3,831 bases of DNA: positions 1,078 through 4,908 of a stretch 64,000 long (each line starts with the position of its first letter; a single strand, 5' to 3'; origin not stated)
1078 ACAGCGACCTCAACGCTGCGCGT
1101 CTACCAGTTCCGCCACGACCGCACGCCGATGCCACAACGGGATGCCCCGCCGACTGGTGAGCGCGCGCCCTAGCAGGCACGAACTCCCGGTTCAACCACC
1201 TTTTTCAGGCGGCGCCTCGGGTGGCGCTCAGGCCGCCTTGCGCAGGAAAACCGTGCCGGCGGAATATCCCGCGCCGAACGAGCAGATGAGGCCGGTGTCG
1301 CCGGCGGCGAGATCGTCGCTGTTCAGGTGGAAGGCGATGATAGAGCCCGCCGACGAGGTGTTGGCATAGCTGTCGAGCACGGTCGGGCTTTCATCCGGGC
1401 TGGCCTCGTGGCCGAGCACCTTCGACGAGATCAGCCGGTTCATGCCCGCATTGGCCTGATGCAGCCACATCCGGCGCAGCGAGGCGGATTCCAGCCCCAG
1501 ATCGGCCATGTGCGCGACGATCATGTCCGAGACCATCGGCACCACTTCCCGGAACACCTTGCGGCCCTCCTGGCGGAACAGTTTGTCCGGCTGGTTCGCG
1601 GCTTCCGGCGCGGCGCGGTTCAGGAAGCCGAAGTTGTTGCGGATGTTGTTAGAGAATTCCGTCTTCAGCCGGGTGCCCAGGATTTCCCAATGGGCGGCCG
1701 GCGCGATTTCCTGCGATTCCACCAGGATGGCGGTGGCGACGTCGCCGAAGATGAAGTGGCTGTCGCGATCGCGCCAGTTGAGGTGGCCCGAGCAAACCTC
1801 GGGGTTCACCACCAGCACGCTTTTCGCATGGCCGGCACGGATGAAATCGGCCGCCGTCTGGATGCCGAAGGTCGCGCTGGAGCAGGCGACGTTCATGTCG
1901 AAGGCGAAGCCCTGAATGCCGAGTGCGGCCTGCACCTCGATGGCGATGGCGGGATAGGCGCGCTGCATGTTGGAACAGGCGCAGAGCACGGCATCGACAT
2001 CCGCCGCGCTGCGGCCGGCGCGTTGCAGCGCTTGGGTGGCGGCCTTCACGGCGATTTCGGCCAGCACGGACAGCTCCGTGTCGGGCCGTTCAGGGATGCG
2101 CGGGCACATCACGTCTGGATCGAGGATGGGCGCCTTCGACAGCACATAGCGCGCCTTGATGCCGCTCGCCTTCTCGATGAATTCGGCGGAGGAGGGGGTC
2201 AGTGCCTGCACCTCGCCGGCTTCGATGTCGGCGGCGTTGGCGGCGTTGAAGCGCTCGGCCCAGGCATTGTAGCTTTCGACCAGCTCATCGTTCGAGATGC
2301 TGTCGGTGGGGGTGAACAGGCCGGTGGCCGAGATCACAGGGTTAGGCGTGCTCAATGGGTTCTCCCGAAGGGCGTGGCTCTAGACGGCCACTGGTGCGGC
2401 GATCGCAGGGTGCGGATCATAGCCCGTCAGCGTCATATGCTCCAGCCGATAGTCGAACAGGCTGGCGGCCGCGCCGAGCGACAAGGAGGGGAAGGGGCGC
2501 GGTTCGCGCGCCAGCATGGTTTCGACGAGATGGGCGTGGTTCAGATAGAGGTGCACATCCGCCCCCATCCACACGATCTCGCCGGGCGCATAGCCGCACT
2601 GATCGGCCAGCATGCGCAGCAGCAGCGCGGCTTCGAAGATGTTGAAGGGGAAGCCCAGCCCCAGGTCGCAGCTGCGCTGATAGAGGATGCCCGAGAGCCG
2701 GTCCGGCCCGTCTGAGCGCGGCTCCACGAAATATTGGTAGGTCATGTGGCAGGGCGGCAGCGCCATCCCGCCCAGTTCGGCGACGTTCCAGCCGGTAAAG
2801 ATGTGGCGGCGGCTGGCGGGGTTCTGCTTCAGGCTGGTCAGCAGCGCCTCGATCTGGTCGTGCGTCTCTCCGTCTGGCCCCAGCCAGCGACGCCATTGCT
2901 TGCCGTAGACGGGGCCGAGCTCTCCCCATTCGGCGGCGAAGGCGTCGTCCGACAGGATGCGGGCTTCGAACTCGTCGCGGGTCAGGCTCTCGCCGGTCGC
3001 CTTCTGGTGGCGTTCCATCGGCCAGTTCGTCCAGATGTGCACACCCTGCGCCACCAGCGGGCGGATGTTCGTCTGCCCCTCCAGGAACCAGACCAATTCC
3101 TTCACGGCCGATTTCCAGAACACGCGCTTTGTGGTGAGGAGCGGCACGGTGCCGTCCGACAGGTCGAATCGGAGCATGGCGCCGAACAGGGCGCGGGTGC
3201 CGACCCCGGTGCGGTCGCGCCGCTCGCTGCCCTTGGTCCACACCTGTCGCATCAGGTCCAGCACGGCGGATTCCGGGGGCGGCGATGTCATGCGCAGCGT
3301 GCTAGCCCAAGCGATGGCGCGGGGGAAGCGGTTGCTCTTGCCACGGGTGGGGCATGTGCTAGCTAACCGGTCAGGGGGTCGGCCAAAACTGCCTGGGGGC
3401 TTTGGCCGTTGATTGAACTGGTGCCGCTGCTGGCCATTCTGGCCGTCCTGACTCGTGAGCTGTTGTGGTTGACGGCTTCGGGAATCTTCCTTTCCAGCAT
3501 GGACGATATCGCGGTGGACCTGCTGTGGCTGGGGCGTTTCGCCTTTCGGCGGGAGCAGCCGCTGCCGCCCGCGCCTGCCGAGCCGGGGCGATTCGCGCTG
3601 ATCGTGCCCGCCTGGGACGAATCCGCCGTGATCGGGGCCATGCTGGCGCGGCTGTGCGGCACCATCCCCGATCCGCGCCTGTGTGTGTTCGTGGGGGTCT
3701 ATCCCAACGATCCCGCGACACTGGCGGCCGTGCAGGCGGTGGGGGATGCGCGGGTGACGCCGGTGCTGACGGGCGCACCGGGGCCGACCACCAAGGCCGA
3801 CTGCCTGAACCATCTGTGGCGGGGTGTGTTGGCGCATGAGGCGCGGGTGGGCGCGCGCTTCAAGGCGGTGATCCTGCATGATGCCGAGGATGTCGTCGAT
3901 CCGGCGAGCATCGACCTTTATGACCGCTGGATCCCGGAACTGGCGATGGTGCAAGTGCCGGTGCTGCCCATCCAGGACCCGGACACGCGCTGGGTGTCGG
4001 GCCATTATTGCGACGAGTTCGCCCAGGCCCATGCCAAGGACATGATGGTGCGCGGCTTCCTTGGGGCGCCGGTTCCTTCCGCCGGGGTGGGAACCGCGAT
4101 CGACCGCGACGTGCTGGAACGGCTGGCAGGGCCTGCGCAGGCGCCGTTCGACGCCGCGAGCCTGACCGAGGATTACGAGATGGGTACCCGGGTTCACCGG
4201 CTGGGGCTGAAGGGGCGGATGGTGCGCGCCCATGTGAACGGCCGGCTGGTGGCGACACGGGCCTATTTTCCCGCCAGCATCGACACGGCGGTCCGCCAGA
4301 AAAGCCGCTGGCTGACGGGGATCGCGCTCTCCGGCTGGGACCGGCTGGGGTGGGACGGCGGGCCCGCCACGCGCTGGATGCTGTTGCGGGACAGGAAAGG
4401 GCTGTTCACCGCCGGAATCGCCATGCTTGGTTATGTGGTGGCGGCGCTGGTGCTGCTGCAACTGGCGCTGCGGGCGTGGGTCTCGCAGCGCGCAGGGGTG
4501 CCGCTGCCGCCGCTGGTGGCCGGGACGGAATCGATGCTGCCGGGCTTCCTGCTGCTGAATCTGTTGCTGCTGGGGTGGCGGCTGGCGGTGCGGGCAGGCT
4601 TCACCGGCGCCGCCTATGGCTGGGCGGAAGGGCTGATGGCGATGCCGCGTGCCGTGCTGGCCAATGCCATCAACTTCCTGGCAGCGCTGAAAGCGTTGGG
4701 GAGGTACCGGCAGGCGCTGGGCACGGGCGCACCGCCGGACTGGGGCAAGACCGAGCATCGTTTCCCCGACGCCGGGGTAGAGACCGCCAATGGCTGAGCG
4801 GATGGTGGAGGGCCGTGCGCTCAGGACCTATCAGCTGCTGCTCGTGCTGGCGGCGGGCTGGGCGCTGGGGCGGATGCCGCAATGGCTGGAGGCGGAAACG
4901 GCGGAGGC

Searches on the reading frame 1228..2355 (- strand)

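Call 45: search_protein_families(library=pfam, proteins=[window:1228-2355:-])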
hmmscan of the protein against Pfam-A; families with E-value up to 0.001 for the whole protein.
window:1228-2355:- (375 aa): 5 families
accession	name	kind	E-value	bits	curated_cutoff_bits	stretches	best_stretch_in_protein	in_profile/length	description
PF08545.16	ACP_syn_III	-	8.1e-23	80.6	24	1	152-232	1-78/80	3-Oxoacyl-[acyl-carrier-protein (ACP)] synthase III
PF08541.16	ACP_syn_III_C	-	1.3e-14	54.6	26.6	1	284-372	2-89/90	3-Oxoacyl-[acyl-carrier-protein (ACP)] synthase III C terminal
PF00108.29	Thiolase_N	-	1.5e-06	28.3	26.4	1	99-187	24-114/260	Thiolase, N-terminal domain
PF00109.32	ketoacyl-synt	-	2.2e-05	24.6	20.8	1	136-195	152-211/252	Beta-ketoacyl synthase, N-terminal domain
PF00195.25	Chal_sti_synt_N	-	0.00065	19.7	27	0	61-212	57-221/225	Chalcone and stilbene synthases, N-terminal domain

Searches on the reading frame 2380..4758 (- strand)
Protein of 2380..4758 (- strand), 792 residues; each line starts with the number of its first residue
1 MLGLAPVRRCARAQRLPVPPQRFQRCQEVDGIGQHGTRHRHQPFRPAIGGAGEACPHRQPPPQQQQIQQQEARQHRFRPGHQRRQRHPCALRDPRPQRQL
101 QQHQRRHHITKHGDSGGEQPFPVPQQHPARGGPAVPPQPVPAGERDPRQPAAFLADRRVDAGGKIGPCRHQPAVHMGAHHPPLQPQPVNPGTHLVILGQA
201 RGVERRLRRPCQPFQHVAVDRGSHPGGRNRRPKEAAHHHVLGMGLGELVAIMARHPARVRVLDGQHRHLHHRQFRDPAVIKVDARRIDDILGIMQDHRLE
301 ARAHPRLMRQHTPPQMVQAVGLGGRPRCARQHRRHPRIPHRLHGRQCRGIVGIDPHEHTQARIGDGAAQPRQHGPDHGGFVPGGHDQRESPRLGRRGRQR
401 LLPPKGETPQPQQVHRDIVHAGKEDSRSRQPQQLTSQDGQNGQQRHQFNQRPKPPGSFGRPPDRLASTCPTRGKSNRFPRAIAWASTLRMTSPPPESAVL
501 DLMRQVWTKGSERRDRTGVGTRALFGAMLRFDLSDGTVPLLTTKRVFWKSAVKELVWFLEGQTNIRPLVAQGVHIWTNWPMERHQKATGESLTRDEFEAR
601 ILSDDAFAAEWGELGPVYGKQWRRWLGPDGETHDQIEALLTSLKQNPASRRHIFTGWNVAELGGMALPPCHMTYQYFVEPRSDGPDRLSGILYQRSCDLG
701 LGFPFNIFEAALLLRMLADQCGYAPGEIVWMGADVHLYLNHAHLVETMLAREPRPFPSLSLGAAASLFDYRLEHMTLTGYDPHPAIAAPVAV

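Call 45: search_protein_families(library=pfam, proteins=[window:2380-4758:-])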
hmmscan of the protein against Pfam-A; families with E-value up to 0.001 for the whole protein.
window:2380-4758:- (792 aa): 1 family
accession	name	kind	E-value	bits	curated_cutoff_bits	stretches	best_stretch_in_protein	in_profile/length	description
PF00303.24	Thymidylat_synt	-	1.5e-99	332.9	24.3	1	500-792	4-266/266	Thymidylate synthase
